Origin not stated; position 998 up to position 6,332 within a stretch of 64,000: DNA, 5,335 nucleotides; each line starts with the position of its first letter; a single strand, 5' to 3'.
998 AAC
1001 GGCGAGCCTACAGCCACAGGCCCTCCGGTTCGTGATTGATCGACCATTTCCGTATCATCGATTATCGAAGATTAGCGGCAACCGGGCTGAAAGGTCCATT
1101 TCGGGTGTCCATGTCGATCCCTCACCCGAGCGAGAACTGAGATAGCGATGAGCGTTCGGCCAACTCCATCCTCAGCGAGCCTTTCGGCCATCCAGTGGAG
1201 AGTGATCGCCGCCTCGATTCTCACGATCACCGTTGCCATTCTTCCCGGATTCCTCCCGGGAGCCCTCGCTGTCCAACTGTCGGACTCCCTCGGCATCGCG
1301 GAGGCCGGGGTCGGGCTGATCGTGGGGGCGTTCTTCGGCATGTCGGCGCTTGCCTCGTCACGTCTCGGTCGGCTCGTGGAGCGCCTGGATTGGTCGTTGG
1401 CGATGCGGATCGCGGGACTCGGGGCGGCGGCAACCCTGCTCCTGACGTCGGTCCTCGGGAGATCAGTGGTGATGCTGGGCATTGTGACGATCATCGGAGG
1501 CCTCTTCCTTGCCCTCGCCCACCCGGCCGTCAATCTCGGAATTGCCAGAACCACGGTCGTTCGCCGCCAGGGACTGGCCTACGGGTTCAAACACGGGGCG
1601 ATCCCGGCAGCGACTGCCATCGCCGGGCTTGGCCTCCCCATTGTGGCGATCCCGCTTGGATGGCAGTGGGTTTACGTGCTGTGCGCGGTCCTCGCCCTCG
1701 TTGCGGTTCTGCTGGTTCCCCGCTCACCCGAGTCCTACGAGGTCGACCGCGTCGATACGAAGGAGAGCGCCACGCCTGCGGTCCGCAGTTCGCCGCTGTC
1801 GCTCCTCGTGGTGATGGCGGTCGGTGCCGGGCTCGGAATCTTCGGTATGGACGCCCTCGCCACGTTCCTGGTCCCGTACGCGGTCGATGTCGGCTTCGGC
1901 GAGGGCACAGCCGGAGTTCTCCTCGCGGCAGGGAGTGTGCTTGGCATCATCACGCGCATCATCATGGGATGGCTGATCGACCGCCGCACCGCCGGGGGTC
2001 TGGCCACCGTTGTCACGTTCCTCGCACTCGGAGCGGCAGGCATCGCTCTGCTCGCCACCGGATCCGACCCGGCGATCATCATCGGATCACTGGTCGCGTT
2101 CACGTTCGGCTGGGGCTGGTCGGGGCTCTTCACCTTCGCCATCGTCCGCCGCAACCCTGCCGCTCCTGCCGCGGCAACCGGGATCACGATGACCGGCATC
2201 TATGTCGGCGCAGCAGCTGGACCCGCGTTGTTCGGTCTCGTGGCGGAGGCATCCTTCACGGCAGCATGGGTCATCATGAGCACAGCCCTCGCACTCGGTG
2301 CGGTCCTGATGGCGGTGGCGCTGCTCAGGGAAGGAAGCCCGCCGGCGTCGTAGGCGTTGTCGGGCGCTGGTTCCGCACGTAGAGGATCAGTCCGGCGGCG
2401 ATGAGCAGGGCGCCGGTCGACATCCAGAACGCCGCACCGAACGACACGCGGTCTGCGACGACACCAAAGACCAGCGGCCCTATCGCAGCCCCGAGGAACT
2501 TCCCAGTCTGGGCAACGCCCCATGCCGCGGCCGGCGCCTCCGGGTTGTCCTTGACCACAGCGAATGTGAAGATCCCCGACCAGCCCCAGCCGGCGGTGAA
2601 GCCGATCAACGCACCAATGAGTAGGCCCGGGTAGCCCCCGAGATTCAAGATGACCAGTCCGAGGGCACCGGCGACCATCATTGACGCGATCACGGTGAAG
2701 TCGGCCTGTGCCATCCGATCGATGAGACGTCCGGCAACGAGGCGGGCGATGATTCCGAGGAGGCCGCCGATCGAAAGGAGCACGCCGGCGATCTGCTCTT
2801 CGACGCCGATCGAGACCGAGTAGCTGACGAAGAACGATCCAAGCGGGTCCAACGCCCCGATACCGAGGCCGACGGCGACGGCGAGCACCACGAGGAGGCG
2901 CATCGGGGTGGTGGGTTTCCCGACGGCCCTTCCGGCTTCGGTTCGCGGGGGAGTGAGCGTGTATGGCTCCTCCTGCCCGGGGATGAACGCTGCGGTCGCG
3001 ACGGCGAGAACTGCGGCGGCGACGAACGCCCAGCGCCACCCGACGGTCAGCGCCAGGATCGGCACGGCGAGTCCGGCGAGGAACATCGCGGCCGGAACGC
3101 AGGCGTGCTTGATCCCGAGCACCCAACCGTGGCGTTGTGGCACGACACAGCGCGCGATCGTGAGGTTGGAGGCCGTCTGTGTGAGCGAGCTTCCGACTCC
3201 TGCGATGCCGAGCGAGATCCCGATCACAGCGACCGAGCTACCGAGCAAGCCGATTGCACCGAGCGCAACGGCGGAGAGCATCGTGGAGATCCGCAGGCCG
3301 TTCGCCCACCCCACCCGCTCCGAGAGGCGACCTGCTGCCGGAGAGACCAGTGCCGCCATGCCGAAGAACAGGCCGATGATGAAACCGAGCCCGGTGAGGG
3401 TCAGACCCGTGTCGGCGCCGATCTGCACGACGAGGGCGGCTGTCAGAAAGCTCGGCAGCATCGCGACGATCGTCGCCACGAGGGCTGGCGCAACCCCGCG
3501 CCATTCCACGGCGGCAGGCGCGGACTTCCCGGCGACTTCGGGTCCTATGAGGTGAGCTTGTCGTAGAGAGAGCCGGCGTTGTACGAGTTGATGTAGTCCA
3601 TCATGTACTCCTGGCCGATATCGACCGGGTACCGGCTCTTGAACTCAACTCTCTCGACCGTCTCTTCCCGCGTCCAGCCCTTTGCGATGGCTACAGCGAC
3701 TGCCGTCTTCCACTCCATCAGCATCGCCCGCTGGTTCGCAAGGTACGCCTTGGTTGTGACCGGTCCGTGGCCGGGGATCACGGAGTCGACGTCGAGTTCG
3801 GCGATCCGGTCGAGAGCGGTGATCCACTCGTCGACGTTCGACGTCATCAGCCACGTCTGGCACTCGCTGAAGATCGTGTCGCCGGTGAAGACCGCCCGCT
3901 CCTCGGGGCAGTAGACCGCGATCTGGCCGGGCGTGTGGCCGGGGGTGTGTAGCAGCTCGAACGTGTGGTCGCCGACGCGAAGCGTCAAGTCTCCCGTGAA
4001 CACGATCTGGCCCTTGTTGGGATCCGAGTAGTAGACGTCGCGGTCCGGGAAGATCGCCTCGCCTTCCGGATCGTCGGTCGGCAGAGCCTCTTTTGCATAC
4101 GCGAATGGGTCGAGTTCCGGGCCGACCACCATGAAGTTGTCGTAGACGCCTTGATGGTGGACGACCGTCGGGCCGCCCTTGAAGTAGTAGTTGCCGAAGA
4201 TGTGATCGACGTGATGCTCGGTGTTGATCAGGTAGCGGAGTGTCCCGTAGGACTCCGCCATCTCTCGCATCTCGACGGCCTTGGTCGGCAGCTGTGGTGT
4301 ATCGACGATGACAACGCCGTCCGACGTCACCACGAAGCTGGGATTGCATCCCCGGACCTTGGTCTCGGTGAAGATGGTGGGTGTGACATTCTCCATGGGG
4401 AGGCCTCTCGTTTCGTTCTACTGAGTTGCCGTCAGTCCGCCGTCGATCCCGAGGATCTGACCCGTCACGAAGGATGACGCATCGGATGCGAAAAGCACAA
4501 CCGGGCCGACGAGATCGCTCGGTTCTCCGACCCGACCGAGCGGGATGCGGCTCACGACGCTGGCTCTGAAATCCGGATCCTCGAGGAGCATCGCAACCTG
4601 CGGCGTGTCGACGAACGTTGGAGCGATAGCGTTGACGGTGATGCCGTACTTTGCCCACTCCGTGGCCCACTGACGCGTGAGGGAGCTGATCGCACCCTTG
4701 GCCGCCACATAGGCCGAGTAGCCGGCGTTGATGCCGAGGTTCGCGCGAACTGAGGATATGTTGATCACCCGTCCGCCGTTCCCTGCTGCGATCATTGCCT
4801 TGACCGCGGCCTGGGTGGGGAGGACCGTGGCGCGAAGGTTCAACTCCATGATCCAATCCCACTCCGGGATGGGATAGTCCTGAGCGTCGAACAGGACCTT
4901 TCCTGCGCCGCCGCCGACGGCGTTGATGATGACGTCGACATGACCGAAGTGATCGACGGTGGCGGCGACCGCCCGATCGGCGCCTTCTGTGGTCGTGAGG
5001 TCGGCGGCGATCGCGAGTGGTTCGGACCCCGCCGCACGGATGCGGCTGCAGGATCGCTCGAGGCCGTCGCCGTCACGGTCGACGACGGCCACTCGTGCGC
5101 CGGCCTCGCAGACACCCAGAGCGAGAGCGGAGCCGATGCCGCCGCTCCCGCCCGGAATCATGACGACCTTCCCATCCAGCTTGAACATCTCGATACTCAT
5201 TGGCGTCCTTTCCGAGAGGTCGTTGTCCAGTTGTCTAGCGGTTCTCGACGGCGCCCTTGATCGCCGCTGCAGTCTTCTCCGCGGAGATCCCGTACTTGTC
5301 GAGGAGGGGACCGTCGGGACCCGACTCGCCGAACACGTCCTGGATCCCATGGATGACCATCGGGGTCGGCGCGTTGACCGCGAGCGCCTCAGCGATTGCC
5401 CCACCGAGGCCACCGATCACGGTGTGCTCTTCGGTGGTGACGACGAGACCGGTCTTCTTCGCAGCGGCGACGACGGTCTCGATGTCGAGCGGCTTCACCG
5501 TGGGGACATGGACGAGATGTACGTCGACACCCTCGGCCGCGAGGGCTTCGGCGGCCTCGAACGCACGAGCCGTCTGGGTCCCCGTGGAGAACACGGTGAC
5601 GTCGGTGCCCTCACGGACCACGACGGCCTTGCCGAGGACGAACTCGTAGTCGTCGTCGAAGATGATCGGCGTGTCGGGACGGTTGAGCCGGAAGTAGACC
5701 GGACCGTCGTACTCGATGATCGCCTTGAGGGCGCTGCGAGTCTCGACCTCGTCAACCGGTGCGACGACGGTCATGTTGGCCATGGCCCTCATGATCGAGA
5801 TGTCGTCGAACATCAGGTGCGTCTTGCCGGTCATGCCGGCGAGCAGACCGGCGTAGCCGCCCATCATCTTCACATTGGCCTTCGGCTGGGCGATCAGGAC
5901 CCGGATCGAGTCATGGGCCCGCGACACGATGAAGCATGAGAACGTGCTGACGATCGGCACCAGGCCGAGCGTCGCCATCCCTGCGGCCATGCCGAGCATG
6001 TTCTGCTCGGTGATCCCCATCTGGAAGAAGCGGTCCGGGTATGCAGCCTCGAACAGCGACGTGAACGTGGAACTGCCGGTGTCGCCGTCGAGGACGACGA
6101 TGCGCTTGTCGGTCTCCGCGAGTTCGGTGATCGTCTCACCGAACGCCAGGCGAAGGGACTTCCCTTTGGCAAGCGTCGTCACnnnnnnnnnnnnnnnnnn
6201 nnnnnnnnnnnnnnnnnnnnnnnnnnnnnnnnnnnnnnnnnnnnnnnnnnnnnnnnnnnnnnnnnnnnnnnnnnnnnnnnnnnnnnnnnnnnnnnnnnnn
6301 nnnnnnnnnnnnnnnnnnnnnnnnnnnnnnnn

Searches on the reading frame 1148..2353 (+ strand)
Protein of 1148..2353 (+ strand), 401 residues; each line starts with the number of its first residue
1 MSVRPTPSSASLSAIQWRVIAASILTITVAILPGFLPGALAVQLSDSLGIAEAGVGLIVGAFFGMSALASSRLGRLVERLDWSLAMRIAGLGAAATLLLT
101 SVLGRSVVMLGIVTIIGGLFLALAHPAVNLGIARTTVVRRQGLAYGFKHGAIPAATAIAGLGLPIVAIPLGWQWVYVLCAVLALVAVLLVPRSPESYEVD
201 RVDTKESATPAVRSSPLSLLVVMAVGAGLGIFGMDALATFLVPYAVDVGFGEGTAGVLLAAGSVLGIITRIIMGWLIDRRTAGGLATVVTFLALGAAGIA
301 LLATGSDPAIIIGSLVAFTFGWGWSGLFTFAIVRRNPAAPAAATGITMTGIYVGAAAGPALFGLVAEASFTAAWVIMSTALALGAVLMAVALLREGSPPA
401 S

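Call 35: search_protein_families(library=pfam, max_evalue=0.00001, proteins=[window:1148-2353:+])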
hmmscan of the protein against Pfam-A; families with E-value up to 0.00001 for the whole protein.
window:1148-2353:+ (401 aa): 1 family
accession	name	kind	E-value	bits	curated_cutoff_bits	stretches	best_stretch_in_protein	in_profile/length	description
PF07690.21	MFS_1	-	4.7e-28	98.5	33.4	1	28-331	7-317/347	Major Facilitator Superfamily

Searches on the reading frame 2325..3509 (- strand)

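Call 35: search_protein_families(library=pfam, max_evalue=0.00001, proteins=[window:2325-3509:-])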
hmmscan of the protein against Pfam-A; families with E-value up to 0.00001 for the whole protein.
window:2325-3509:- (394 aa): 1 family
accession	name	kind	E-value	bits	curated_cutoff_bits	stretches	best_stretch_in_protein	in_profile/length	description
PF07690.21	MFS_1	-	8.8e-33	114.1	33.4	2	10-345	2-347/347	Major Facilitator Superfamily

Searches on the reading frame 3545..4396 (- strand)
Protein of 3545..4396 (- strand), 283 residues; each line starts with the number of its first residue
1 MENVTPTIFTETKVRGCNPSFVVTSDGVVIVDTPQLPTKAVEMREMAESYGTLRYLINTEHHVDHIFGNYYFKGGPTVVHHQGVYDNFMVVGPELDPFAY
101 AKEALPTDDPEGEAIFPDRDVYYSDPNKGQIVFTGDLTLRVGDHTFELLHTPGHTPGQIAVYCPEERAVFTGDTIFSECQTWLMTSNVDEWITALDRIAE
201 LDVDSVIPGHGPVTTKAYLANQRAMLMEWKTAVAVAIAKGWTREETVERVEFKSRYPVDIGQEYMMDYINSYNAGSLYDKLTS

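Call 12: search_protein_families(library=pfam, max_evalue=0.00001, proteins=[window:3545-4396:-])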
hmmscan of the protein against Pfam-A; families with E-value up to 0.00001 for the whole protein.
window:3545-4396:- (283 aa): 1 family
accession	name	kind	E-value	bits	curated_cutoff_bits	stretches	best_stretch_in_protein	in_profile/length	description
PF00753.33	Lactamase_B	-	1.6e-24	87.4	22.7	1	14-210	3-196/196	Metallo-beta-lactamase superfamily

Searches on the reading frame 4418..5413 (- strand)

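Call 35: search_protein_families(library=pfam, max_evalue=0.00001, proteins=[window:4418-5413:-])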
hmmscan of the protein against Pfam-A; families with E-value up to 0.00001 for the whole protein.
window:4418-5413:- (331 aa): 2 families
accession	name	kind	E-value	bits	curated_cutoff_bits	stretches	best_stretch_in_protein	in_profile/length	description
PF13561.12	adh_short_C2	-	1.6e-54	185.5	27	1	91-328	6-236/236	Enoyl-(Acyl carrier protein) reductase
PF00106.31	adh_short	-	4.8e-46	157.1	26.6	1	82-276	1-190/195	short chain dehydrogenase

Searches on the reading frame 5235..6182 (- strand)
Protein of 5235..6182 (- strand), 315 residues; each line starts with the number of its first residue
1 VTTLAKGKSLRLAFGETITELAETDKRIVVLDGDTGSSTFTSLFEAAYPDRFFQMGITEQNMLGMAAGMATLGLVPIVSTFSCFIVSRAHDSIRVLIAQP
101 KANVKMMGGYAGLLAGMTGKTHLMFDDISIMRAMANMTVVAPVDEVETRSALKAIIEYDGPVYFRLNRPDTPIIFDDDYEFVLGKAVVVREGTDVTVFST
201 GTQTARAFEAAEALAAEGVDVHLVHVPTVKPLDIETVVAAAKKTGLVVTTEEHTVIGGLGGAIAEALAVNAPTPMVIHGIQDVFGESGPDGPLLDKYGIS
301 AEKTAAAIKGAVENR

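Call 12: search_protein_families(library=pfam, max_evalue=0.00001, proteins=[window:5235-6182:-])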
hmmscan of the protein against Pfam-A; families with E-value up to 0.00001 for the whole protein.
window:5235-6182:- (315 aa): 2 families
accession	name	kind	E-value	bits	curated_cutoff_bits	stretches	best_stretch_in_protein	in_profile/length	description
PF02779.29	Transket_pyr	-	7.4e-41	140.1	27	1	9-171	4-172/174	Transketolase, pyrimidine binding domain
PF02780.25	Transketolase_C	-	9.8e-31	106.7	25.9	1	184-303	1-123/124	Transketolase, C-terminal domain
